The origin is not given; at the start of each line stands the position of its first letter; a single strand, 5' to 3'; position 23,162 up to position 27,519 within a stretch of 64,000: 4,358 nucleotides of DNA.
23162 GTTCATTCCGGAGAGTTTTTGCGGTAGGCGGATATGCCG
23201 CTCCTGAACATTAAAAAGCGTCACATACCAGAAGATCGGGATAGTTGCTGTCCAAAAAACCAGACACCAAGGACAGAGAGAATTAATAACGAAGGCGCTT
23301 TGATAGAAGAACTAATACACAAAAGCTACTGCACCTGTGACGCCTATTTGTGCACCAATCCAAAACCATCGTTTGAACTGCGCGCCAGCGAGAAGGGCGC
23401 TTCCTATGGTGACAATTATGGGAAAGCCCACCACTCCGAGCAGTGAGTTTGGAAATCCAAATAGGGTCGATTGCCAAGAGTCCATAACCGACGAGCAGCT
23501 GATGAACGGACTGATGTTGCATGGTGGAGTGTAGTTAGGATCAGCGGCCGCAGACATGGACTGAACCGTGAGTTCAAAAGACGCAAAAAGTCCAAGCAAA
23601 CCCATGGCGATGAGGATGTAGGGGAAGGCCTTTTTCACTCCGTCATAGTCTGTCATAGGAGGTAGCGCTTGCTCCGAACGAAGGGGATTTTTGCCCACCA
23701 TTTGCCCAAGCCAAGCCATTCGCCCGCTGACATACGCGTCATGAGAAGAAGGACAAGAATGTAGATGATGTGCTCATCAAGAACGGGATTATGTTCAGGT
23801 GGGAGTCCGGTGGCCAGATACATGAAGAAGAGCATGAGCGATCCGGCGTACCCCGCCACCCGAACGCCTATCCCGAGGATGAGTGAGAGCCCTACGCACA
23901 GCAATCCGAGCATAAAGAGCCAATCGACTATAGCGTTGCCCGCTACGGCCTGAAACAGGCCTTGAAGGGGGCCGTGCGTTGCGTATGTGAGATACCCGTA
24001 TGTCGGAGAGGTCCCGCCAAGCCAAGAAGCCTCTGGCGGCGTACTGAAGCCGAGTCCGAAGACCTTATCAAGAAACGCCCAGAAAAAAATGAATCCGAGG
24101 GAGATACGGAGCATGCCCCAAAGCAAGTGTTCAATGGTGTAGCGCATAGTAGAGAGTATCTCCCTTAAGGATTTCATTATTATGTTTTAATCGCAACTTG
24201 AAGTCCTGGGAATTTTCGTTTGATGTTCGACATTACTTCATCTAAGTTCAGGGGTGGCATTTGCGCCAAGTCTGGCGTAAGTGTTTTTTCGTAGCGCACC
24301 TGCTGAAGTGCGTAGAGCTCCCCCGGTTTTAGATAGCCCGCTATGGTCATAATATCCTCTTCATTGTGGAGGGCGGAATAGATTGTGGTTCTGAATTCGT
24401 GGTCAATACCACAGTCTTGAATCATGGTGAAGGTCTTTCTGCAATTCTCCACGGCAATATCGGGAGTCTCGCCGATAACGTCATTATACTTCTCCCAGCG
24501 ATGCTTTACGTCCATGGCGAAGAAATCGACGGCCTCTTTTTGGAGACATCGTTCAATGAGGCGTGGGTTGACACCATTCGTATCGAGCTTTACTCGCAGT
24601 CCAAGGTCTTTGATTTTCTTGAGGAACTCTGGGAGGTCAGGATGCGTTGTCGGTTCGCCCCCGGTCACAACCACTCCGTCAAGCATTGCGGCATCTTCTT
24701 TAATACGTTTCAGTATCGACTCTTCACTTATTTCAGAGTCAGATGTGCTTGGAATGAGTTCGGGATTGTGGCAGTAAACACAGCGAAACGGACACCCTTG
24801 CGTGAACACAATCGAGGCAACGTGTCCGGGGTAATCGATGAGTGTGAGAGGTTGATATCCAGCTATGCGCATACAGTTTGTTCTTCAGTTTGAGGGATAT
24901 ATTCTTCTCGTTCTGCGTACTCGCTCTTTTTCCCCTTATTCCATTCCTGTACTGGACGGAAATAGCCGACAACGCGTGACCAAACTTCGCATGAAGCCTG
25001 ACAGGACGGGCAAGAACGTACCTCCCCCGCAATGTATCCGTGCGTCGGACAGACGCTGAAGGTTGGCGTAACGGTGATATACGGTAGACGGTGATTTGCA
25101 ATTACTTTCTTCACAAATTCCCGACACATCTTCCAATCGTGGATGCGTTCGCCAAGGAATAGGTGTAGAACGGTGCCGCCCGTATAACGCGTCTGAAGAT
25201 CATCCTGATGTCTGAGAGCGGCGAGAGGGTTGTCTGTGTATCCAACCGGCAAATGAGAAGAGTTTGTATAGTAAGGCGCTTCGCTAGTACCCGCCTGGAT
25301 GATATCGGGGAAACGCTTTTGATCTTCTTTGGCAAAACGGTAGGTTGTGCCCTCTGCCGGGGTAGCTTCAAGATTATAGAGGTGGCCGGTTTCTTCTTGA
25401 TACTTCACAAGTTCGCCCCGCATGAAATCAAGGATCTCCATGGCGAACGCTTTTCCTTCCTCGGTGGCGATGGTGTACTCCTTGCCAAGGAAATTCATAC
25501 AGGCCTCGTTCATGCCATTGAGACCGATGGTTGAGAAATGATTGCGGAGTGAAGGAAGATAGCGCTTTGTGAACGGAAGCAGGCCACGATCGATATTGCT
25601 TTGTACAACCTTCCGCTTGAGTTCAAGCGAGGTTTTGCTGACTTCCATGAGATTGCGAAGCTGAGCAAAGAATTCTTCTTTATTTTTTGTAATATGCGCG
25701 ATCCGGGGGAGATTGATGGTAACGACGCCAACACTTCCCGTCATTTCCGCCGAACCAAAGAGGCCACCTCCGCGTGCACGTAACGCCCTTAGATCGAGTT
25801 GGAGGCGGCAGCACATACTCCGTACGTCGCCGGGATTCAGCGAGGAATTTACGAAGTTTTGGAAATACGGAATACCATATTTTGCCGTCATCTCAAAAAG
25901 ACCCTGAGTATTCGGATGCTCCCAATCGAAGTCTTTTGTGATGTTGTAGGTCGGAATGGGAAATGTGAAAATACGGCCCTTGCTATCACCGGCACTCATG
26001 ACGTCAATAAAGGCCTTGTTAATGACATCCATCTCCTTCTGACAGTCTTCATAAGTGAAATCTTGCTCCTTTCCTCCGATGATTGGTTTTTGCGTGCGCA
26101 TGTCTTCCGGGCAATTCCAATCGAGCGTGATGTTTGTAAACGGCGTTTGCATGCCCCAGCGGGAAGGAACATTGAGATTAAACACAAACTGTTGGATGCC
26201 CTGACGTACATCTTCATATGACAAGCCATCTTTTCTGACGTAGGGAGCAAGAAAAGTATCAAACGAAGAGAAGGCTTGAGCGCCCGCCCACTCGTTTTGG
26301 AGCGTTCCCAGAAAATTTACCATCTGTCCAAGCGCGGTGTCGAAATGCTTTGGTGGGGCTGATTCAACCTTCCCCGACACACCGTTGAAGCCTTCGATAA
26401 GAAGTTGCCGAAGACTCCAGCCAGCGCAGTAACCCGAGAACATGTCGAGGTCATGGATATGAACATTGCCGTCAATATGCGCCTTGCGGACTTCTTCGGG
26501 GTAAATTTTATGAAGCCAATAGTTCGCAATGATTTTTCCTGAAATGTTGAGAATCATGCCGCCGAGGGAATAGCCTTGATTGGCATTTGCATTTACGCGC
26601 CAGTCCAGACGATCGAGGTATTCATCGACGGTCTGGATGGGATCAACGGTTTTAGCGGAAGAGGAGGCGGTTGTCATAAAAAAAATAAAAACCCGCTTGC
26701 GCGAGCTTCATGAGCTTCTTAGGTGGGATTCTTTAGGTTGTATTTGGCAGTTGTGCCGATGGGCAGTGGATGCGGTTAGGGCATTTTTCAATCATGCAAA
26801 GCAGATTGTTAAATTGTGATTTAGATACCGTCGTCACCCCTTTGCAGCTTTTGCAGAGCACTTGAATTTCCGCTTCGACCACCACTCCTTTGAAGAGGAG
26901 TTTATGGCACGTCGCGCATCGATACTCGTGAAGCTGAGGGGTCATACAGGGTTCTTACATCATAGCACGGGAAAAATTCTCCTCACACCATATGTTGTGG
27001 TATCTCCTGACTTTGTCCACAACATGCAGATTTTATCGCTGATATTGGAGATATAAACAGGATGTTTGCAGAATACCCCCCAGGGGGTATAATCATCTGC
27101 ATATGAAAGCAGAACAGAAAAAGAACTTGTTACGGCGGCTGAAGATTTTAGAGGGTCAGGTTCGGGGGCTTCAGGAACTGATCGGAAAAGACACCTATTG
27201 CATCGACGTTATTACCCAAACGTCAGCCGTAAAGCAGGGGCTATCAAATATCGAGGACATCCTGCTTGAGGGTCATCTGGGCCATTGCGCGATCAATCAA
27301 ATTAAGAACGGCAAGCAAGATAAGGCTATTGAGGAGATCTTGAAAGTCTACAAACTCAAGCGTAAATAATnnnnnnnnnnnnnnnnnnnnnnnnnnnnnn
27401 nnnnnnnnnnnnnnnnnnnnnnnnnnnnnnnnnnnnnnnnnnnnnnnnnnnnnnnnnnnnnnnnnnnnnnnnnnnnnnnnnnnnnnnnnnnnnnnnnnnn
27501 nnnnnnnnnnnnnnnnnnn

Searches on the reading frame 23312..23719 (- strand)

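Call 23: search_protein_families(library=pfam, proteins=[window:23312-23719:-], max_evalue=0.001)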
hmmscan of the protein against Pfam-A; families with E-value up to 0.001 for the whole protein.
window:23312-23719:- (135 aa): 1 family
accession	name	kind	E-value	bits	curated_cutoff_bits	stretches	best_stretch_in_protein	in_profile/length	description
PF07884.19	VKOR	-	5e-28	98.3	27.5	1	35-134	2-101/134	Vitamin K epoxide reductase family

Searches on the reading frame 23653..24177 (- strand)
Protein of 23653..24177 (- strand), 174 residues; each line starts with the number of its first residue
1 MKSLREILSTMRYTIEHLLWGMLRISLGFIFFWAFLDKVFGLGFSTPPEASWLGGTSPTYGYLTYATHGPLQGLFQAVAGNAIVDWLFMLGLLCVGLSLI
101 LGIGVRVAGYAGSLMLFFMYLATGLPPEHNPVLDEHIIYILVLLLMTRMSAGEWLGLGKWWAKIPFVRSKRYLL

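Call 23: search_protein_families(library=pfam, proteins=[window:23653-24177:-], max_evalue=0.001)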
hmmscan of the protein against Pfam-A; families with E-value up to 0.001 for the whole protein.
window:23653-24177:- (174 aa): 0 families

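Call 50: search_protein_families(library=pfam, proteins=[window:23653-24177:-], max_evalue=0.01)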
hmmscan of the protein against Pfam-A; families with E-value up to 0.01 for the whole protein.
window:23653-24177:- (174 aa): 2 families
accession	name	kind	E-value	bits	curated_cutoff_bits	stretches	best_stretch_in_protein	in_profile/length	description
PF04173.18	DoxD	-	0.0017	18.7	22.7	1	22-124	4-107/167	TQO small subunit DoxD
PF07681.17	DoxX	-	0.0044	18.1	23.6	0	22-120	4-80/85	DoxX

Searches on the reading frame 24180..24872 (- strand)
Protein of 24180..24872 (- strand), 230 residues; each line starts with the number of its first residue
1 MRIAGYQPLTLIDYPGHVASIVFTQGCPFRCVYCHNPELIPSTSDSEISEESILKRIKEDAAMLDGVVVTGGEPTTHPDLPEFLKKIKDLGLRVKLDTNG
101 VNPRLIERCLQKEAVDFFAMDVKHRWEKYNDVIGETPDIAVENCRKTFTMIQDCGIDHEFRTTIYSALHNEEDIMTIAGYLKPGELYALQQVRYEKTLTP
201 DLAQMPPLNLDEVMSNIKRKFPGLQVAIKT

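Call 23: search_protein_families(library=pfam, proteins=[window:24180-24872:-], max_evalue=0.001)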
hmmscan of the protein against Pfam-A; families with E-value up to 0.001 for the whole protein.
window:24180-24872:- (230 aa): 2 families
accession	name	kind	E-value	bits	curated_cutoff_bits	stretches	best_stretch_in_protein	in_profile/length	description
PF04055.27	Radical_SAM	-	6.1e-22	79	29.5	1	21-176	1-161/166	Radical SAM superfamily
PF13353.11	Fer4_12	-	3.3e-09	37.6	22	1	20-92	8-82/137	4Fe-4S single cluster domain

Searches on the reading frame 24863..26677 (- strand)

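Call 50: search_protein_families(library=pfam, proteins=[L010:11242-12906:+, P0076, P0100, P0101, P0098, L020:7107-9416:+, L020:10565-11149:+, L018:10775-14920:+], max_evalue=0.01)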
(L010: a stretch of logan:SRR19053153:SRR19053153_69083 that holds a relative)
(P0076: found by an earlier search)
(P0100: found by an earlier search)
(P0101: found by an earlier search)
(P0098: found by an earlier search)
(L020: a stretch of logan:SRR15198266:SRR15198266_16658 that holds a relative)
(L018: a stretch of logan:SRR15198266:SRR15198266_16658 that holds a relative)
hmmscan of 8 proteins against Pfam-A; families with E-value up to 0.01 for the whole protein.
L010:11242-12906:+ (554 aa): 3 families
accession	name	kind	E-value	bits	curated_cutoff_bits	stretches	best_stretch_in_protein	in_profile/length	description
PF00239.26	Resolvase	-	1.2e-23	84.2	23.3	1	30-174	2-144/145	Resolvase, N terminal domain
PF07508.19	Recombinase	-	2.8e-10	40.8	21.1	1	197-290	2-99/102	Recombinase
PF13408.12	Zn_ribbon_recom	-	1.5e-09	38.5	25.3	1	303-354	1-49/58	Recombinase zinc beta ribbon domain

P0076 (493 aa): 3 families
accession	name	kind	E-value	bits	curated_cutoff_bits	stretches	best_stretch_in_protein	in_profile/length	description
PF13482.12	RNase_H_2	-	2.5e-22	80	22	1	322-483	14-164/165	RNase_H superfamily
PF01930.23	Cas_Cas4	-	0.00035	21.1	22.7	1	122-213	67-158/160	Domain of unknown function DUF83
PF11074.14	DUF2779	-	0.0029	18.3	23.3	0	341-415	42-117/126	Domain of unknown function(DUF2779)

P0100 (757 aa): 10 families
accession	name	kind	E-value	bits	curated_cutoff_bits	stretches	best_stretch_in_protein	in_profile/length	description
PF04851.21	ResIII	-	9.3e-20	71.6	22.5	1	1-187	2-163/164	Type III restriction enzyme, res subunit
PF18766.7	SWI2_SNF2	-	2.3e-08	34.4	26.7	1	6-189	1-158/221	SWI2/SNF2 ATPase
PF00270.35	DEAD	-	1.1e-05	25.7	26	1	6-188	3-162/167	DEAD/DEAH box helicase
PF25199.1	nSTAND_NTPase5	-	2.7e-05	24.5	34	1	10-78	24-90/145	Novel STAND NTPase 5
PF24883.2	NPHP3_N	-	4.1e-05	24.3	24.8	1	19-102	13-93/164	Nephrocystin 3, N-terminal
PF00271.37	Helicase_C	-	0.00052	20.7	23.5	1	310-369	52-109/110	Helicase conserved C-terminal domain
PF01637.24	ATPase_2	-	0.00059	20.1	33.2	1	15-171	8-133/225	ATPase domain predominantly from Archaea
PF13191.12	AAA_16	-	0.00078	20.4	32.6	1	22-165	20-146/167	AAA ATPase domain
PF02367.23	TsaE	-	0.0021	18.4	26.6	1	22-127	14-118/128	Threonylcarbamoyl adenosine biosynthesis protein TsaE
PF05729.18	NACHT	-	0.0047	17.2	26.7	0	29-88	2-64/167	NACHT domain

P0101 (618 aa): 2 families
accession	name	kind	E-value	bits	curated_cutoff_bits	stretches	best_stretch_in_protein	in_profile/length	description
PF01555.25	N6_N4_Mtase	-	1.4e-28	100.8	26.7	1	136-455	1-204/221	DNA methylase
PF03602.21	Cons_hypoth95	-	0.0019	18.3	24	0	129-149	106-127/182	Conserved hypothetical protein 95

P0098 (392 aa): 1 family
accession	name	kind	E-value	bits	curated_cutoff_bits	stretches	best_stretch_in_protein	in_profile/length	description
PF24734.1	DUF7685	-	0.0025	18.1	27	1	268-305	2-42/43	Domain of unknown function (DUF7685)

L020:7107-9416:+ (769 aa): 2 families
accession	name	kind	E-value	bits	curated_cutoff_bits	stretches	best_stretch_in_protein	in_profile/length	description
PF09250.16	Prim-Pol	-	3.3e-32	112.6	22.8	1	14-165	1-158/158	Bifunctional DNA primase/polymerase, N-terminal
PF08708.16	PriCT_1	-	3e-05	24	21.1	1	183-244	6-64/67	Primase C terminal 1 (PriCT-1)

L020:10565-11149:+ (194 aa): 0 families

L018:10775-14920:+ (1381 aa): 8 families
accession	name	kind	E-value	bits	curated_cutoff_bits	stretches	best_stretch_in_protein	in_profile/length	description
PF00004.35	AAA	-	0.00012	22.9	21.2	1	70-157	2-105/131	ATPase family associated with various cellular activities (AAA)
PF24883.2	NPHP3_N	-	0.00013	22.7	24.8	0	115-162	118-164/164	Nephrocystin 3, N-terminal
PF13646.12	HEAT_2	-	0.0015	19.2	27.7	0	515-562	4-50/88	HEAT repeats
PF13479.12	AAA_24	-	0.0015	18.9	27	1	67-167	3-107/195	AAA domain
PF05729.18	NACHT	-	0.0018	18.5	26.7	0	70-86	4-20/167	NACHT domain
PF13401.12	AAA_22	-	0.0029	18.4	27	0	70-100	9-39/130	AAA domain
PF15119.11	APOC4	-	0.0036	18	27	0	802-826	44-68/94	Apolipoprotein C4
PF01637.24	ATPase_2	-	0.0045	17.2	33.2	0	69-156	23-113/225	ATPase domain predominantly from Archaea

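Call 51: search_protein_families(library=padloc, proteins=[P0076, P0100, P0101, L018:10775-14920:+, P0098, L010:638-2836:-, L010:2971-4692:-], max_evalue=0.001)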
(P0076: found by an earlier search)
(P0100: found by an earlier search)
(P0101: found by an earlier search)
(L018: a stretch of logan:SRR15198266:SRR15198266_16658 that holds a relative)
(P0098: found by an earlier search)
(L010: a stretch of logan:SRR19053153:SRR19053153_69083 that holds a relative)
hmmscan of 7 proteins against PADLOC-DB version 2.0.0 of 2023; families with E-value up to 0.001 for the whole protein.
P0076 (493 aa): 6 families
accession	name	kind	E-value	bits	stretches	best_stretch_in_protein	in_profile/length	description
PDLC01447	Cas4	-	6.9e-11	40.9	1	7-216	6-160/161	"CAS-I,CAS-II,CAS-III,CAS-IV,CAS-V,CAS-VI; acquisition_associated"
PDLC00943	Cas4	-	1.5e-09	36.1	1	13-214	8-179/180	CRISPR-associated protein Cas4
PDLC01250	Cas4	-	1.9e-09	36.1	1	7-214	2-168/168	"CAS-I,CAS-II,CAS-III,CAS-IV,CAS-V,CAS-VI; acquisition_associated"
PDLC01611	Cas4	-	2.9e-06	25.6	1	91-214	47-157/158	"CAS-I,CAS-II,CAS-III,CAS-IV,CAS-V,CAS-VI; acquisition_associated"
PDLC00944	Cas4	-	8.4e-06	24.1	1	90-214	58-177/177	Cas4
PDLC01771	Cas4b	-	0.00081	17.6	0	125-215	70-160/162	-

P0100 (757 aa): 6 families
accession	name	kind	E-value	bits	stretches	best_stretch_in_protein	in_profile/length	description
PDLC03653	REase_III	-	1.2e-18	64.7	1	151-388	262-488/883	Type III restriction enzyme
PDLC03650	REase_III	-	3e-17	60.3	1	151-387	227-439/898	Type III restriction enzyme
PDLC03652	REase_III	-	2.8e-15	53.4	1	2-391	2-412/809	Type III restriction enzyme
PDLC01710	Cas3a1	-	7e-07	26.1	1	4-57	199-249/745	Cas3_1_CAS-I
PDLC03648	REase_III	-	1.5e-05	21.3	0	149-380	133-365/871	Type III restriction enzyme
PDLC01758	Cas3b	-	0.00022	17.8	1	18-96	285-363/797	-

P0101 (618 aa): 31 families (the best 25 are shown)
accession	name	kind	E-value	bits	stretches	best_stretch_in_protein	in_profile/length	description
PDLC03642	MTase_III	-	6.5e-85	283.8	2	59-302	32-269/528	Type III methyltransferase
PDLC03634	MTase_III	-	9e-83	277.2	2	167-484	170-460/621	Type III methyltransferase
PDLC03644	MTase_III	-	1.3e-73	246.6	1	79-500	6-409/542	Type III methyltransferase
PDLC03645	MTase_III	-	1.3e-69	233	2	100-347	126-373/709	Type III methyltransferase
PDLC03641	MTase_III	-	7e-67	224.4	2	164-488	178-466/657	Type III methyltransferase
PDLC03639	MTase_III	-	5.7e-65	217.8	2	60-296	33-269/639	Type III methyltransferase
PDLC03640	MTase_III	-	2.7e-60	202.5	1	107-492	37-453/654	Type III methyltransferase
PDLC03636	MTase_III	-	1.8e-52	176.9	1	108-500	37-422/575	Type III methyltransferase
PDLC03646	MTase_III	-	1.2e-46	157.1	1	113-486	471-840/1057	Type III methyltransferase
PDLC03635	MTase_III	-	2.3e-46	156.8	1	106-500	211-588/708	Type III methyltransferase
PDLC03637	MTase_III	-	3e-41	139.7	2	65-279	75-296/513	Type III methyltransferase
PDLC03638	MTase_III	-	2.2e-30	103.7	1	115-453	382-656/816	Type III methyltransferase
PDLC03278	MTase_II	-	8.5e-30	102.4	2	124-249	9-123/390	Type II methyltransferase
PDLC03354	MTase_II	-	8.7e-27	92.2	2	94-278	46-241/425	Type II methyltransferase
PDLC03643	MTase_III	-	1.7e-21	74.9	2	174-278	1-103/465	Type III methyltransferase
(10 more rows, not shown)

L018:10775-14920:+ (1381 aa): 1 family
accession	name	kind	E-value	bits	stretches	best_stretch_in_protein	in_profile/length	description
PDLC04140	mad8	-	0.00011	19.8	1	61-212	22-129/314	mads_8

P0098 (392 aa): 0 families

L010:638-2836:- (732 aa): 3 families
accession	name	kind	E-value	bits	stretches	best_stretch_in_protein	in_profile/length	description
PDLC03653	REase_III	-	8.9e-15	51.9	1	109-347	261-488/883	Type III restriction enzyme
PDLC03652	REase_III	-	2.9e-13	46.7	1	90-330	132-390/809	Type III restriction enzyme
PDLC03650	REase_III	-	3.9e-07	26.9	1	110-331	227-424/898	Type III restriction enzyme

L010:2971-4692:- (573 aa): 34 families (the best 25 are shown)
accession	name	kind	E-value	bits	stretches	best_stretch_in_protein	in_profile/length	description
PDLC03642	MTase_III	-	1.5e-88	295.7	2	22-244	33-255/528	Type III methyltransferase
PDLC03634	MTase_III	-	5.9e-81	271.2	2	124-428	169-458/621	Type III methyltransferase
PDLC03644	MTase_III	-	3.8e-80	268.2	1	45-455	12-421/542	Type III methyltransferase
PDLC03641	MTase_III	-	8.3e-71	237.4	2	120-430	176-462/657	Type III methyltransferase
PDLC03639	MTase_III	-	2.7e-70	235.4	2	19-259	34-269/639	Type III methyltransferase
PDLC03640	MTase_III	-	8.6e-57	190.9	1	71-467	43-482/654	Type III methyltransferase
PDLC03645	MTase_III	-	1.1e-52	177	2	74-260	142-324/709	Type III methyltransferase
PDLC03636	MTase_III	-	4.9e-49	165.6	1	58-436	28-413/575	Type III methyltransferase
PDLC03635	MTase_III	-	7.5e-45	151.8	1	66-469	213-614/708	Type III methyltransferase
PDLC03646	MTase_III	-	6.1e-44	148.1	1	68-445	468-853/1057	Type III methyltransferase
PDLC03637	MTase_III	-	8.9e-44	148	1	28-422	80-461/513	Type III methyltransferase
PDLC03638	MTase_III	-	3.1e-32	109.8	1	69-439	378-688/816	Type III methyltransferase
PDLC03278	MTase_II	-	2.2e-28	97.8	2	82-210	9-126/390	Type II methyltransferase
PDLC03354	MTase_II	-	1.3e-24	85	2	59-211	47-212/425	Type II methyltransferase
PDLC03643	MTase_III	-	6.3e-23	79.6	1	132-416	1-268/465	Type III methyltransferase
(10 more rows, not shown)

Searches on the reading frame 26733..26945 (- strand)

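Call 23: search_protein_families(library=pfam, proteins=[window:26733-26945:-], max_evalue=0.001)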
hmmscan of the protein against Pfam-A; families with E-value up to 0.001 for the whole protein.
window:26733-26945:- (70 aa): 1 family
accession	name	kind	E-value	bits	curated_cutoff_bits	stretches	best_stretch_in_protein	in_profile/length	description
PF10122.14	Zn_ribbon_Com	-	0.00079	19.3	22.9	1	5-35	2-31/52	Mu-like prophage protein Com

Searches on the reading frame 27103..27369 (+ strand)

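Call 23: search_protein_families(library=pfam, proteins=[window:27103-27369:+], max_evalue=0.001)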
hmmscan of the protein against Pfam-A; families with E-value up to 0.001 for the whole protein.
window:27103-27369:+ (88 aa): 1 family
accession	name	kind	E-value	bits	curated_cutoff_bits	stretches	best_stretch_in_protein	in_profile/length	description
PF02583.22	Trns_repr_metal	-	4e-22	78.8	22.8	1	5-83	1-76/78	Metal-sensitive transcriptional repressor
